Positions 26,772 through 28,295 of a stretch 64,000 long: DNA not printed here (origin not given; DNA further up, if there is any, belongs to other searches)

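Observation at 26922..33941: Candidate polyprenyl-phospho-pentose (DPA-like) donor pathway: DPPRT + flavoprotein + two paralogous GT-C transferases + GT4 + HAD phosphatase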

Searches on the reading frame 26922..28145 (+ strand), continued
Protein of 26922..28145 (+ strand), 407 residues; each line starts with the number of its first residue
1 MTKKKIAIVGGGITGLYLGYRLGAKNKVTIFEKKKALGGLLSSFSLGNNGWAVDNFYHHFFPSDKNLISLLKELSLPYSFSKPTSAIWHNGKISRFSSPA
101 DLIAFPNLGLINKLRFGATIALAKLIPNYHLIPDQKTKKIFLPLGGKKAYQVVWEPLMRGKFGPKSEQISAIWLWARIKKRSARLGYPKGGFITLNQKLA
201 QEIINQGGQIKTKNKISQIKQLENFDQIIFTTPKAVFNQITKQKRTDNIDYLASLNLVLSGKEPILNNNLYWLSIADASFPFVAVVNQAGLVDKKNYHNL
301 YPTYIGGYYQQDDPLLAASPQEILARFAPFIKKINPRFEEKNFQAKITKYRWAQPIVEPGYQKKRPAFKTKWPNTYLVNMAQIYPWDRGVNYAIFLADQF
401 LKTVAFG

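Call 62: search_protein_families(library=ncbifam, proteins=[L035:4509-5927:+, L035:5924-7303:+, L035:7300-8040:+, L035:7989-8972:+, L035:8983-10278:+, L035:10275-10748:+, L035:1365-3800:+], max_evalue=0.00001)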
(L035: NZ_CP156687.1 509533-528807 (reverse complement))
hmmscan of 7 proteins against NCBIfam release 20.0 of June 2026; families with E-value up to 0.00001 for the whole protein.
L035:4509-5927:+ (472 aa): 7 families
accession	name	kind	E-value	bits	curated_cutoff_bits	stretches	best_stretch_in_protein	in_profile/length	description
NF006088.0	PRK08238.1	equivalog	6.5e-191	635.2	351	1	3-472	10-480/482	UbiA family prenyltransferase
NF008977.0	PRK12324.1-2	equivalog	2.4e-40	138.8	234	1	189-469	5-284/297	decaprenyl-phosphate phosphoribosyltransferase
NF008978.0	PRK12324.1-4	equivalog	6.9e-39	133.7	207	1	167-376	12-223/322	decaprenyl-phosphate phosphoribosyltransferase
NF008976.0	PRK12324.1-1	equivalog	1.6e-27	96.7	474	1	190-367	22-202/306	decaprenyl-phosphate phosphoribosyltransferase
NF009523.0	PRK12884.1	equivalog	1.1e-08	34.6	269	1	220-353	36-166/279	prenyltransferase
TIGR01473.1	cyoE_ctaB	equivalog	1.2e-07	31.8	210.3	1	208-320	23-135/281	heme o synthase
TIGR01474.1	ubiA_proteo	equivalog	8.5e-06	25.5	275.45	1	187-341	2-159/282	4-hydroxybenzoate octaprenyltransferase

L035:5924-7303:+ (459 aa): 3 families
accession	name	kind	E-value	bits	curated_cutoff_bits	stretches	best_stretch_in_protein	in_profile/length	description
NF053785.1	DcplphribOxDprE1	equivalog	4.9e-95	319.4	500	1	39-445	37-431/449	decaprenylphosphoryl-beta-D-ribose oxidase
TIGR01679.1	bact_FAD_ox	subfamily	8.5e-14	51.3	292.25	1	39-192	32-181/419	FAD-linked oxidoreductase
TIGR01677.1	pln_FAD_oxido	subfamily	9.5e-08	31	383.1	1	65-248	88-270/560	FAD-dependent oxidoreductase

L035:7300-8040:+ (246 aa): 171 families (the best 25 are shown)
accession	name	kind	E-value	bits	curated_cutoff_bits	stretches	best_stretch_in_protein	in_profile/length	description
NF005489.0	PRK07102.1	equivalog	2.6e-101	338.3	267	1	1-246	1-243/243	SDR family oxidoreductase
NF053786.1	DcplherypntRedDprE2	equivalog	9.3e-57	192.5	250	1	2-245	9-251/252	decaprenylphospho-beta-D-erythro-pentofuranosid-2-ulose 2-reductase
NF004110.0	PRK05599.1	equivalog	3.9e-44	151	362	1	3-223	2-220/246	SDR family oxidoreductase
NF005437.0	PRK07024.1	equivalog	2.2e-40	138.7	266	1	2-244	5-246/259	SDR family oxidoreductase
NF006099.0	PRK08251.1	equivalog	9.9e-34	116.7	253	1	2-244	5-249/250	SDR family oxidoreductase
NF005878.0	PRK07825.1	subfamily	7.6e-29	100.9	287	1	2-239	10-243/278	short chain dehydrogenase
NF005559.1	PRK07231.1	subfamily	5.3e-25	88.3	215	1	2-192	5-194/249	glucose 1-dehydrogenase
NF004765.0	PRK06101.1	equivalog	2.5e-23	82.5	406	1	1-237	1-227/241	SDR family oxidoreductase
NF038213.1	SDR_TniO_fam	equivalog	4.2e-23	82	300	1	2-186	3-194/249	SDR family oxidoreductase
NF006118.0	PRK08264.1-4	subfamily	1.8e-22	80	279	1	2-223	6-217/244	SDR family oxidoreductase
NF005711.0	PRK07523.1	subfamily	6.3e-22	78.4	413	1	3-192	12-200/255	SDR family oxidoreductase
NF005854.0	PRK07775.1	equivalog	6.7e-22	78.1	260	1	3-192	12-200/274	SDR family oxidoreductase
NF004825.0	PRK06181.1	equivalog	1.6e-21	76.8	215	1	1-190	6-194/268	SDR family oxidoreductase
NF009466.0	PRK12826.1-2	subfamily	7.2e-21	74.8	222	1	3-191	5-194/248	3-oxoacyl-ACP reductase FabG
NF005075.0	PRK06500.1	equivalog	2.1e-20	73.2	336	1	2-213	7-209/249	SDR family oxidoreductase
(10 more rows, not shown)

L035:7989-8972:+ (327 aa): 8 families
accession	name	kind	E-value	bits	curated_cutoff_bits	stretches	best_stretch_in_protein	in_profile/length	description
NF042422.1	oxyalk_red_OleD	equivalog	1.4e-12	47.6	580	1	20-264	2-267/329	2-alkyl-3-oxoalkanoate reductase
TIGR01181.1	dTDP_gluc_dehyt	equivalog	4.4e-10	39.2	365.1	0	191-246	205-260/321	dTDP-glucose 4,6-dehydratase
TIGR03466.1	HpnA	hypoth_equivalog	1.9e-09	36.8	367.65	1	21-138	3-119/327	hopanoid-associated sugar epimerase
TIGR02197.1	heptose_epim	equivalog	1.7e-08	34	274.6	1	21-125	1-108/316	ADP-glyceromanno-heptose 6-epimerase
NF004520.0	PRK05865.1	equivalog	2.4e-08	32.3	1509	1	19-229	1-184/854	sugar epimerase family protein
NF050030.1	thlkprotThyD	equivalog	1e-07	31.5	400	1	20-136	2-125/305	thylakoid membrane protein ThyD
TIGR01777.1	yfcH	hypoth_equivalog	1.8e-06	27.8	207.35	0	21-246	1-240/292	TIGR01777 family oxidoreductase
NF042423.1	oxyalk_red_Shew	equivalog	9e-06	25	580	0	20-174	10-179/331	2-alkyl-3-oxoalkanoate reductase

L035:8983-10278:+ (431 aa): 28 families (the best 25 are shown)
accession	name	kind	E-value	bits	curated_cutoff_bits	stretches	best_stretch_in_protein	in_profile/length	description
NF005560.0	PRK07233.1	equivalog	1.3e-164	548.2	252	1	10-430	3-427/435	hypothetical protein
TIGR03467.1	HpnE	equivalog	4.8e-28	98.6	283.05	1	10-405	1-402/430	hydroxysqualene dehydroxylase HpnE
NF005547.0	PRK07208.1-3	equivalog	1.5e-21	76.7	380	1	7-320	4-323/465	hypothetical protein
NF005548.0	PRK07208.1-4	equivalog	4.4e-21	75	389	1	6-323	2-336/488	hypothetical protein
NF005545.0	PRK07208.1-1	equivalog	7.8e-15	54.2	451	1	3-185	3-181/504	hypothetical protein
TIGR02734.1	crtI_fam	subfamily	2e-12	46.6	238.1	1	10-53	1-44/504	phytoene desaturase family protein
TIGR02731.1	phytoene_desat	equivalog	2.6e-11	43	569.4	1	10-248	2-256/453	15-cis-phytoene desaturase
NF008841.0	PRK11883.1-1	equivalog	6.5e-10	38.5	517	1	8-87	4-86/453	protoporphyrinogen oxidase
TIGR00562.1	proto_IX_ox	equivalog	1e-09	37.5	97.85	1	8-105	3-105/470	protoporphyrinogen oxidase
NF058655.1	CrtID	equivalog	1.6e-09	37.1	640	0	10-53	1-44/478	bifunctional phytoene desaturase/3,4-desaturase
NF005546.0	PRK07208.1-2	equivalog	2.1e-09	36.5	418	0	9-56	6-56/527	hypothetical protein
NF009410.0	PRK12771.1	subfamily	7e-09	34.8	516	1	9-45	140-176/566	NAD(P)-binding protein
NF045637.1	carotdesatCrtDProt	equivalog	2.5e-08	32.9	580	0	201-254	217-271/485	1-hydroxycarotenoid 3,4-desaturase CrtD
TIGR03315.1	Se_ygfK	equivalog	2.8e-08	31.7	835.3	1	3-46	533-576/1012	putative selenate reductase subunit YgfK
NF004789.0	PRK06134.1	subfamily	6.5e-08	31.6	747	0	9-48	14-53/581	FAD-dependent oxidoreductase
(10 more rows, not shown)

L035:10275-10748:+ (157 aa): 0 families

L035:1365-3800:+ (811 aa): 0 families

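Call 73: get_annotated_region(hit=H1, flank=9000)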
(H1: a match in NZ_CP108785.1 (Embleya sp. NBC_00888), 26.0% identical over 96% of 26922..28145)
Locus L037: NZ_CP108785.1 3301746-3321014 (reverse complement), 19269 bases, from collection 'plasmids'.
description: Embleya sp. NBC_00888 plasmid unnamed1, complete sequence
organism: Embleya sp. NBC_00888 (NCBI taxid 2975960)
taxonomy: Bacteria; Actinomycetota; Actinomycetes; Kitasatosporales; Streptomycetaceae; Embleya; Embleya sp. NBC 00888
host: -; source: -; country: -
typing (MOB-suite, as given by PLSDB): mobilizable; relaxase MOBP
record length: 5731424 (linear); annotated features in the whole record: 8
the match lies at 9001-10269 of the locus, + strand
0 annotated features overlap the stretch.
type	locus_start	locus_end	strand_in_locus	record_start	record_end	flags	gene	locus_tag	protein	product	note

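Call 74: get_annotated_region(hit=H8, flank=9000)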
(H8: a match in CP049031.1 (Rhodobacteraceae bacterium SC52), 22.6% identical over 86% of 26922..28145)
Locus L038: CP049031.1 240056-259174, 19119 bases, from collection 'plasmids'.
description: Rhodobacteraceae bacterium SC52 plasmid pSC52_3, complete sequence
organism: Rhodobacteraceae bacterium SC52 (NCBI taxid 2745590)
taxonomy: Bacteria; Pseudomonadota; Alphaproteobacteria; Rhodobacterales; Paracoccaceae; ; Rhodobacteraceae bacterium SC52
host: -; source: Apostichopus japonicus,pure culture,Intestine content; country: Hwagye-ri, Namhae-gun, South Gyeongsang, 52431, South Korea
typing (MOB-suite, as given by PLSDB): non-mobilizable
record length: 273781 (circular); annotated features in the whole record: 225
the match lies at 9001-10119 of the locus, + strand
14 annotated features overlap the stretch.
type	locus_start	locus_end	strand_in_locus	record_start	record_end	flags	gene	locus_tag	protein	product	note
CDS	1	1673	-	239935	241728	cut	-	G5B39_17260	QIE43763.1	ABC transporter ATP-binding protein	-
CDS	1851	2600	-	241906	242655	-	-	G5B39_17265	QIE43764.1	hypothetical protein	-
CDS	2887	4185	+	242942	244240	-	-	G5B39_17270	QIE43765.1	hypothetical protein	-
CDS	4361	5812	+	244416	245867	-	-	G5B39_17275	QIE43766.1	UbiA family prenyltransferase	-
CDS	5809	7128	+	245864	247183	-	-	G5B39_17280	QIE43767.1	FAD-binding oxidoreductase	-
CDS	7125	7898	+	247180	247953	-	-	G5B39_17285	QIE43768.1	SDR family NAD(P)-dependent oxidoreductase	-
CDS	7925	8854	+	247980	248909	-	-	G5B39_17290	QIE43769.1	NAD-dependent epimerase/dehydratase family protein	-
CDS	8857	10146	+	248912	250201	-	-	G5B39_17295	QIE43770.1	NAD(P)/FAD-dependent oxidoreductase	-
CDS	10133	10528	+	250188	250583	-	-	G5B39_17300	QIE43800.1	GtrA family protein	-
CDS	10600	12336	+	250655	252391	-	-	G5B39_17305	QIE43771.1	hypothetical protein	-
CDS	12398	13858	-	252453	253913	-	-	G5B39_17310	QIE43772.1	glycosyltransferase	-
CDS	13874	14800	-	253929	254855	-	-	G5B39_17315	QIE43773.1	NAD-dependent epimerase/dehydratase family protein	-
CDS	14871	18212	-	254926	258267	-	-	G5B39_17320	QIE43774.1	glycosyltransferase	-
CDS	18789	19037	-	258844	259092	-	-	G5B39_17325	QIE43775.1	hypothetical protein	-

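Call 83: find_encoding_contigs(protein=P0148, flank=8000, max_places=1)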
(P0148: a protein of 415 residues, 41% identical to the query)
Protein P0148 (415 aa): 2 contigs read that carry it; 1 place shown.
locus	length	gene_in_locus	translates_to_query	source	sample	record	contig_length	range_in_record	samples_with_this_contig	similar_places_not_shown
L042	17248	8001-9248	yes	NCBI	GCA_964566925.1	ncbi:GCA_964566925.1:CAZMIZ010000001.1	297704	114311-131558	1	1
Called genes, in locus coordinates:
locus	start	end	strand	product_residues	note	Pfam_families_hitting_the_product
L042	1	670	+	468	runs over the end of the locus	PF01229:Glyco_hydro_39, PF11790:Glyco_hydro_cc (weak)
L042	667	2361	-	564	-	PF03023:MurJ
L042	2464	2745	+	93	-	PF01649:Ribosomal_S20p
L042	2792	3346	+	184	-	PF05137:PilN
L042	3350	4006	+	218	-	PF04350:PilO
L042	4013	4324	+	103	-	-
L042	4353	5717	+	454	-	PF00041:fn3 (weak), PF16656:Pur_ac_phosph_N, PF19077:Big_13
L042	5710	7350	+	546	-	-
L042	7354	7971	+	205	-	-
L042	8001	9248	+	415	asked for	PF01266:DAO, PF01593:Amino_oxidase, PF13450:NAD_binding_8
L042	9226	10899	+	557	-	-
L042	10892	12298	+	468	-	PF26314:MptA_B_family (weak), PF13231:PMT_2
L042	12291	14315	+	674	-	PF10060:DUF2298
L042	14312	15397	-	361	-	PF03816:LytR_cpsA_psr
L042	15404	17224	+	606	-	PF00580:UvrD-helicase, PF13245:AAA_19, PF13604:AAA_30 (faint), PF13361:UvrD_C, PF13538:UvrD_C_2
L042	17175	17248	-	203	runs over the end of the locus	-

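Call 84: find_encoding_contigs(protein=P0163, flank=8000, max_places=1)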
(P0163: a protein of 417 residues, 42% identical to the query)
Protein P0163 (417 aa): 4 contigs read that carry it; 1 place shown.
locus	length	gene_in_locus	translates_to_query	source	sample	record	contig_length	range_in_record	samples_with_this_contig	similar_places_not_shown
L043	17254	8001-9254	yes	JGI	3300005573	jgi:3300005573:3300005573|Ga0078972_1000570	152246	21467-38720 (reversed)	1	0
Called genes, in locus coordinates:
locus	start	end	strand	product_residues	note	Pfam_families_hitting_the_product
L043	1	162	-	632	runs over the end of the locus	PF00012:HSP70, PF06723:MreB_Mbl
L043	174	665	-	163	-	PF01025:GrpE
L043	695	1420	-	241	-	PF01628:HrcA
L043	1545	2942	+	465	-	PF01229:Glyco_hydro_39, PF11790:Glyco_hydro_cc (weak)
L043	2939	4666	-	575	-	PF03023:MurJ, PF13440:Polysacc_synt_3, PF01554:MatE (weak)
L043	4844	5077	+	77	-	PF01649:Ribosomal_S20p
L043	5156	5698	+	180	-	PF05137:PilN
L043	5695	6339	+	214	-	PF04350:PilO, PF10741:T2SSM_b (faint)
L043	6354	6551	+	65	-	-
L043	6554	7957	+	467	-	PF00041:fn3 (weak), PF16656:Pur_ac_phosph_N, PF19077:Big_13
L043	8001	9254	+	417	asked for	PF01266:DAO (weak), PF01593:Amino_oxidase, PF13450:NAD_binding_8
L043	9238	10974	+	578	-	PF02366:PMT (weak), PF13231:PMT_2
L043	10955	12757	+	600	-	-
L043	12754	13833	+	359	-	PF04015:DUF362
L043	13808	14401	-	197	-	-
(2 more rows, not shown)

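Call 85: find_encoding_contigs(protein=P0200, flank=8000, max_places=1)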
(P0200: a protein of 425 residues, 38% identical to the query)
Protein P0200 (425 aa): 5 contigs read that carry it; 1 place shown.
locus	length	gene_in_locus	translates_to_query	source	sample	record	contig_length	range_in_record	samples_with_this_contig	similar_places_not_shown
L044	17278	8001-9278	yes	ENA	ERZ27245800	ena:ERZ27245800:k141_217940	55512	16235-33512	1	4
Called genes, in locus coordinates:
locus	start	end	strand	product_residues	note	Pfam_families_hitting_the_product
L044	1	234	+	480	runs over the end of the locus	PF00041:fn3, PF16656:Pur_ac_phosph_N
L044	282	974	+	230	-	PF00963:Cohesin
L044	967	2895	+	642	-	PF01229:Glyco_hydro_39, PF11790:Glyco_hydro_cc (weak)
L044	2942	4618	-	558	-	PF03023:MurJ, PF13440:Polysacc_synt_3, PF01554:MatE (weak)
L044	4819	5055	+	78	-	PF01649:Ribosomal_S20p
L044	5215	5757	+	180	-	PF05137:PilN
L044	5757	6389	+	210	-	PF04350:PilO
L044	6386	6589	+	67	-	-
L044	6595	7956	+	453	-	PF16656:Pur_ac_phosph_N, PF19077:Big_13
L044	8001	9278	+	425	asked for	PF01266:DAO (faint), PF01593:Amino_oxidase, PF03486:HI0933_like (faint), PF13450:NAD_binding_8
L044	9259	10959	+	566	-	PF02366:PMT, PF13231:PMT_2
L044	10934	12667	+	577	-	PF02366:PMT, PF13231:PMT_2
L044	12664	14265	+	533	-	PF13231:PMT_2 (weak)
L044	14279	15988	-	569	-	PF13231:PMT_2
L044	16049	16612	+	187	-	-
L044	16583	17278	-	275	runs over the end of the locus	PF13489:Methyltransf_23, PF02353:CMAS, PF01135:PCMT (weak), PF01209:Ubie_methyltran, PF13847:Methyltransf_31, PF08241:Methyltransf_11, PF08242:Methyltransf_12, PF13649:Methyltransf_25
